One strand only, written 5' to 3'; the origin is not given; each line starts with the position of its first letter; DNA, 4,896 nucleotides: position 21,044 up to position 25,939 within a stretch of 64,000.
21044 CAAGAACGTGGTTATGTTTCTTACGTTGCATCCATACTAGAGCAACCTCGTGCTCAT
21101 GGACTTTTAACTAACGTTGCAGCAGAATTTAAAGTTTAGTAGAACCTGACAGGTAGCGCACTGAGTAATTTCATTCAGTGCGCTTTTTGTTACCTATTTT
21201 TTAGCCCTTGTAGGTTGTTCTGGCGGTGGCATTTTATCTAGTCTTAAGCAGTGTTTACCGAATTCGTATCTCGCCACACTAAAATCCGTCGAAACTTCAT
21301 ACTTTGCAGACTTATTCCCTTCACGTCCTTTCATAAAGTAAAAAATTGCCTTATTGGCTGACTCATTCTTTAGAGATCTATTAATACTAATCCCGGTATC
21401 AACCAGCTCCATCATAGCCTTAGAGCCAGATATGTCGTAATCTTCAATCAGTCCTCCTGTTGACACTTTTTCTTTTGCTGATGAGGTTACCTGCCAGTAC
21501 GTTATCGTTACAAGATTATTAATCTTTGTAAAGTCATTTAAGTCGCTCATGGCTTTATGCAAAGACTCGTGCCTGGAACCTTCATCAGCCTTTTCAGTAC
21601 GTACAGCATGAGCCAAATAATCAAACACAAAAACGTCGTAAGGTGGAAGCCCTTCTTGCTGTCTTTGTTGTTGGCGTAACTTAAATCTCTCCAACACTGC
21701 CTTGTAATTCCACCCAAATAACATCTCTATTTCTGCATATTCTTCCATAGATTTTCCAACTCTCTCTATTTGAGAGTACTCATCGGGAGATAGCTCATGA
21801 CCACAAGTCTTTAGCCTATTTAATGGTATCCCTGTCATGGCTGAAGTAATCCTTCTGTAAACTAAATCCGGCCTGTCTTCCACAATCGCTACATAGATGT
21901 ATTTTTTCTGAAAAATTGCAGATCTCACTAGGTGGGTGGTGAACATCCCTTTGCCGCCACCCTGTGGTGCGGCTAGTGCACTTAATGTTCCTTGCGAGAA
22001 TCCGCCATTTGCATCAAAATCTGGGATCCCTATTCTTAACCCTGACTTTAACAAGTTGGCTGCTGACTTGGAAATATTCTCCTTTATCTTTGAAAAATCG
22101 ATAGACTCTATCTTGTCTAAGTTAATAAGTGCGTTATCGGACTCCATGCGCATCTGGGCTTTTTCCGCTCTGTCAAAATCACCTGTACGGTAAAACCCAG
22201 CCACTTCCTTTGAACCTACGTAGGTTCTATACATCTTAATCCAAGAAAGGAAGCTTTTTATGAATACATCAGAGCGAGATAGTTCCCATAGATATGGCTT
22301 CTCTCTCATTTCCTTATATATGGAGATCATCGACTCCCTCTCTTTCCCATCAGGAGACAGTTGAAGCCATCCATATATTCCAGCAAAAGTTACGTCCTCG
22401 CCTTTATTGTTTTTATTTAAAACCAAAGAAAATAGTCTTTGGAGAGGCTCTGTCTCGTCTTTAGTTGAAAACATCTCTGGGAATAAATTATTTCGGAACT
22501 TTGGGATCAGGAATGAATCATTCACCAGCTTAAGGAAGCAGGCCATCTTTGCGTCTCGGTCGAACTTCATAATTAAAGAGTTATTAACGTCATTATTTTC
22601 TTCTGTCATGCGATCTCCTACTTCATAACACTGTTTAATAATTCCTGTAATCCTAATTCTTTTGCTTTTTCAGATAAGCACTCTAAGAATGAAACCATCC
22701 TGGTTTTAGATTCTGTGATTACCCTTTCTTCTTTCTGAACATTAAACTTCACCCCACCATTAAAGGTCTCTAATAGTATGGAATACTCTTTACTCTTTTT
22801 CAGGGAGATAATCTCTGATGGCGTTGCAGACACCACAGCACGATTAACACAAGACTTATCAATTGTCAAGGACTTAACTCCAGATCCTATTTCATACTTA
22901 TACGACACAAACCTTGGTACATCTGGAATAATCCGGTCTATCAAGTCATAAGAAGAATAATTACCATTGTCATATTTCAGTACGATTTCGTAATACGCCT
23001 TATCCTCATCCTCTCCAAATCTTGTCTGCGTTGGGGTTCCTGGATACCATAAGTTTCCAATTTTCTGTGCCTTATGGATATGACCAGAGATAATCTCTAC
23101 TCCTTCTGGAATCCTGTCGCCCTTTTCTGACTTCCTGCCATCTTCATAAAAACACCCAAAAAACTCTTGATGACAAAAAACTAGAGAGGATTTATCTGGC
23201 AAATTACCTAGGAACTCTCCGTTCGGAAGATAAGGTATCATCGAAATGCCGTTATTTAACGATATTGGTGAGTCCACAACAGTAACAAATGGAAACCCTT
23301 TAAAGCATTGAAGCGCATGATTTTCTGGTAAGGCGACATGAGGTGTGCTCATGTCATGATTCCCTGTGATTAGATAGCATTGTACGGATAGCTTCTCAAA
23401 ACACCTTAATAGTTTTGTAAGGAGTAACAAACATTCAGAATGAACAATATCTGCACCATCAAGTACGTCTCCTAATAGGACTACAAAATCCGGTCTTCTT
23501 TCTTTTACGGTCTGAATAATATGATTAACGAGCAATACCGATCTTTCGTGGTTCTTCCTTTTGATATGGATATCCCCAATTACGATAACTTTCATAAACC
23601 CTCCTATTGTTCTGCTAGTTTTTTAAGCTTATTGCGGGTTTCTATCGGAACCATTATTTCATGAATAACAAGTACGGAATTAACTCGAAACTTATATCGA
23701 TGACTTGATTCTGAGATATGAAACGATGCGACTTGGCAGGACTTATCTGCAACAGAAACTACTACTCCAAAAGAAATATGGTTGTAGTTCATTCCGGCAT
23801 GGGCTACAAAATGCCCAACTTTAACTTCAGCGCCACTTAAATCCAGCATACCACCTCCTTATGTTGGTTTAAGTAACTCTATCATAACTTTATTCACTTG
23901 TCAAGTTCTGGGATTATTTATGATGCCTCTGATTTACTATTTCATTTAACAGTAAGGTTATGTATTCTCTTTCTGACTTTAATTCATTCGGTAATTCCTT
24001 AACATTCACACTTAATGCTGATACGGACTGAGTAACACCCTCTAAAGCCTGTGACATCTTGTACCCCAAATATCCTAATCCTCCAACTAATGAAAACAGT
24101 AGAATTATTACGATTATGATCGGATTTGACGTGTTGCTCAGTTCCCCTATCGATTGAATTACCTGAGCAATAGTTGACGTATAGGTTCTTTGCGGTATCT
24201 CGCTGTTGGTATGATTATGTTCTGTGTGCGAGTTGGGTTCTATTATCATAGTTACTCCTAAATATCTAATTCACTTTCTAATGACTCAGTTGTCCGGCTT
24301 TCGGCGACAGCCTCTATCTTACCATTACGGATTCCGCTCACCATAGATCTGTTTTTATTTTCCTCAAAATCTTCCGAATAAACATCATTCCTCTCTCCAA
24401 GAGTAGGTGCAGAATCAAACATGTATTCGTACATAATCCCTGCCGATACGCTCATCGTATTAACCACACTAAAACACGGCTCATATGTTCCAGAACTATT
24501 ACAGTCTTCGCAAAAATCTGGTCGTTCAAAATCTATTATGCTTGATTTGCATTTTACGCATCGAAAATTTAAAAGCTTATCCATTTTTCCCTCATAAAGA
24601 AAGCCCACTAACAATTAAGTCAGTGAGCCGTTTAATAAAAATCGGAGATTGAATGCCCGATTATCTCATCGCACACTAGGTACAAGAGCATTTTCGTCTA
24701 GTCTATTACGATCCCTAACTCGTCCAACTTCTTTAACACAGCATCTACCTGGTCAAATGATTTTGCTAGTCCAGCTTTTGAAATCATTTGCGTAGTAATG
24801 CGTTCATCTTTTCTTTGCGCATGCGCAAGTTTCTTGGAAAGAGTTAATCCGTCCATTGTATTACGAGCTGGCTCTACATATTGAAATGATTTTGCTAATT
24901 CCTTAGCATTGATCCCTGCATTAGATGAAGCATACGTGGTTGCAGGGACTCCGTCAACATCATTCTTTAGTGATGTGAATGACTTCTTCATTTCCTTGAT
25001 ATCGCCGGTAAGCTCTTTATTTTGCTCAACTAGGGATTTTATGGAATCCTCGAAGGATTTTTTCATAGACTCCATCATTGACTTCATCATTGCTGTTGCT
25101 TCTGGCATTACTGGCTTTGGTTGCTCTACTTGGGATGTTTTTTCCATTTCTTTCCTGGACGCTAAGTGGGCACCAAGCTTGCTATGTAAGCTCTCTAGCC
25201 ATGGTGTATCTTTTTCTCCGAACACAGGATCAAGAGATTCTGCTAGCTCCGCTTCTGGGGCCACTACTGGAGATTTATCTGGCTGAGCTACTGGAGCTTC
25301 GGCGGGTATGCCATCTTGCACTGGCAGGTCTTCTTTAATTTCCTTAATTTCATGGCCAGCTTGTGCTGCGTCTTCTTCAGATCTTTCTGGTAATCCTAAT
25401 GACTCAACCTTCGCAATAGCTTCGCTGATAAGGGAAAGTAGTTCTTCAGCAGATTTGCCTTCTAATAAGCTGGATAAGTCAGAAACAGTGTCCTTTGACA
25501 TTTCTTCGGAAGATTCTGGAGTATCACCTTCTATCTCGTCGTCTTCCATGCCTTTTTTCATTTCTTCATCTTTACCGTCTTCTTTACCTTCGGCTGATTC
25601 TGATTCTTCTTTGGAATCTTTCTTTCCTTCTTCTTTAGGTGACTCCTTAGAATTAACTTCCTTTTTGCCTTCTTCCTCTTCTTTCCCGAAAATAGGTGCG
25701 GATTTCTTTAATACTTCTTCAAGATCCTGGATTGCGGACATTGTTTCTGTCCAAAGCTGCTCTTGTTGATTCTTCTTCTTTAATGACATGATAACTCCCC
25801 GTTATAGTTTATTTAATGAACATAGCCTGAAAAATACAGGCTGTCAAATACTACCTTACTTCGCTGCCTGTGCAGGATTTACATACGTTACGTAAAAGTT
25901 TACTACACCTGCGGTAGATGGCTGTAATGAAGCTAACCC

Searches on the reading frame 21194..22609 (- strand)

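Call 9: search_protein_families(library=phrogs, proteins=[window:21194-22609:-], max_evalue=0.001)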
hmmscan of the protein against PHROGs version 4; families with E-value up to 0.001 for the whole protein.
window:21194-22609:- (471 aa): 5 families
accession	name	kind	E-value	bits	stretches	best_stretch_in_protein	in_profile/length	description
phrog_19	-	DNA, RNA and nucleotide metabolism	3.7e-23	83.3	1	9-443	152-573/621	DnaB-like replicative helicase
phrog_239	-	DNA, RNA and nucleotide metabolism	4.8e-17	63.2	1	185-433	335-579/801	DNA primase/helicase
phrog_243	-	DNA, RNA and nucleotide metabolism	1.5e-08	34.9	1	195-381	22-198/273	DnaB-like replicative helicase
phrog_97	-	other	5.6e-05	23.5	1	155-236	11-104/506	UvsX-like recombinase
phrog_8337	-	DNA, RNA and nucleotide metabolism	0.00071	20.1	0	171-236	31-98/273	DNA repair protein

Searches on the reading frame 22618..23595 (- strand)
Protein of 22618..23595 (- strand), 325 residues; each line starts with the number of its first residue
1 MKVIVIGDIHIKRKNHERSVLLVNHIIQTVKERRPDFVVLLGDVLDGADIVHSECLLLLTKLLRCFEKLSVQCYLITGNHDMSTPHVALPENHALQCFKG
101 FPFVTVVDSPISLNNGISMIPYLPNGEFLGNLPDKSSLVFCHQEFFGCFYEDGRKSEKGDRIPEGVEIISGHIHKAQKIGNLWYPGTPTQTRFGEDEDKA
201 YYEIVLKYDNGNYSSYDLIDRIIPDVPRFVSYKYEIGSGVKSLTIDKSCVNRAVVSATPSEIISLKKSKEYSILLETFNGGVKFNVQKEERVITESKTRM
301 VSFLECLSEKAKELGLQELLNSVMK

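Call 6: search_protein_families(library=phrogs, proteins=[window:22618-23595:-], max_evalue=0.01)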
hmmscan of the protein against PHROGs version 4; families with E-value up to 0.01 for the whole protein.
window:22618-23595:- (325 aa): 4 families
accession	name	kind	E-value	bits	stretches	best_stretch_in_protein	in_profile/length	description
phrog_100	-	DNA, RNA and nucleotide metabolism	1.8e-25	90.6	1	1-292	29-329/989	SbcD-like subunit of palindrome specific endonuclease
phrog_1649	-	other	3.9e-08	33.3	1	1-82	36-105/308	metallo-phosphoesterase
phrog_221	-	other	2.5e-06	28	1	2-48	113-155/367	metallo-phosphoesterase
phrog_547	-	other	0.0058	16.8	0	21-89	61-116/245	phosphoesterase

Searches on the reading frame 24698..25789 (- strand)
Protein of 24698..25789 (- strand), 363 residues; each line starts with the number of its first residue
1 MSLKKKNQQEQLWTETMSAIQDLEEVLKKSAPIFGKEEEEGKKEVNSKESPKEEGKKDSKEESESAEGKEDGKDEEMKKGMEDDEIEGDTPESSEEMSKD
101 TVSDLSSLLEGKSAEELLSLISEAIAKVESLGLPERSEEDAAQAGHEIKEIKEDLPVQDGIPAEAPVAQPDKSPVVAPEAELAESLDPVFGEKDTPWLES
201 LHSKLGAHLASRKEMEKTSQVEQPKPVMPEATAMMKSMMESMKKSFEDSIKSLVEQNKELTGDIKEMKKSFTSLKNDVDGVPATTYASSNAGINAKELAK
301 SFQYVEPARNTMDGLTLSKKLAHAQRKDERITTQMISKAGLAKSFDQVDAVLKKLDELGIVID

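Call 6: search_protein_families(library=phrogs, proteins=[window:24698-25789:-], max_evalue=0.01)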
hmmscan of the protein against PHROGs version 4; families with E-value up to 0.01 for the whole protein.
window:24698-25789:- (363 aa): 0 families

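Call 10: search_protein_families(library=pfam, proteins=[window:24698-25789:-], max_evalue=0.1)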
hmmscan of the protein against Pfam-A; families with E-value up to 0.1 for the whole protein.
window:24698-25789:- (363 aa): 2 families
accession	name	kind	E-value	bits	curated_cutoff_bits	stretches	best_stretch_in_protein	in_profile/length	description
PF21019.4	Spectrin_3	-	0.076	13.8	24.4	0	230-280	9-59/68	Spectrin-like repeat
PF11363.13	DUF3164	-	0.082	13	23.7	0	1-31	142-172/194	Protein of unknown function (DUF3164)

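Call 70: search_solved_structures(query=window:24698-25789:-, max_evalue=1)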
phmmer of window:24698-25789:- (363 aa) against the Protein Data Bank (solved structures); distinct sequences matched with E-value up to 1: 2.
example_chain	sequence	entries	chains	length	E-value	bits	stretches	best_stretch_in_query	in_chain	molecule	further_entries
4x8k_B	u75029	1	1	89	0.41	13.5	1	77-129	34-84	RNA polymerase-binding protein RbpA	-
6bzo_J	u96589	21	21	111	0.64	12.9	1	77-129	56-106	RNA polymerase-binding protein RbpA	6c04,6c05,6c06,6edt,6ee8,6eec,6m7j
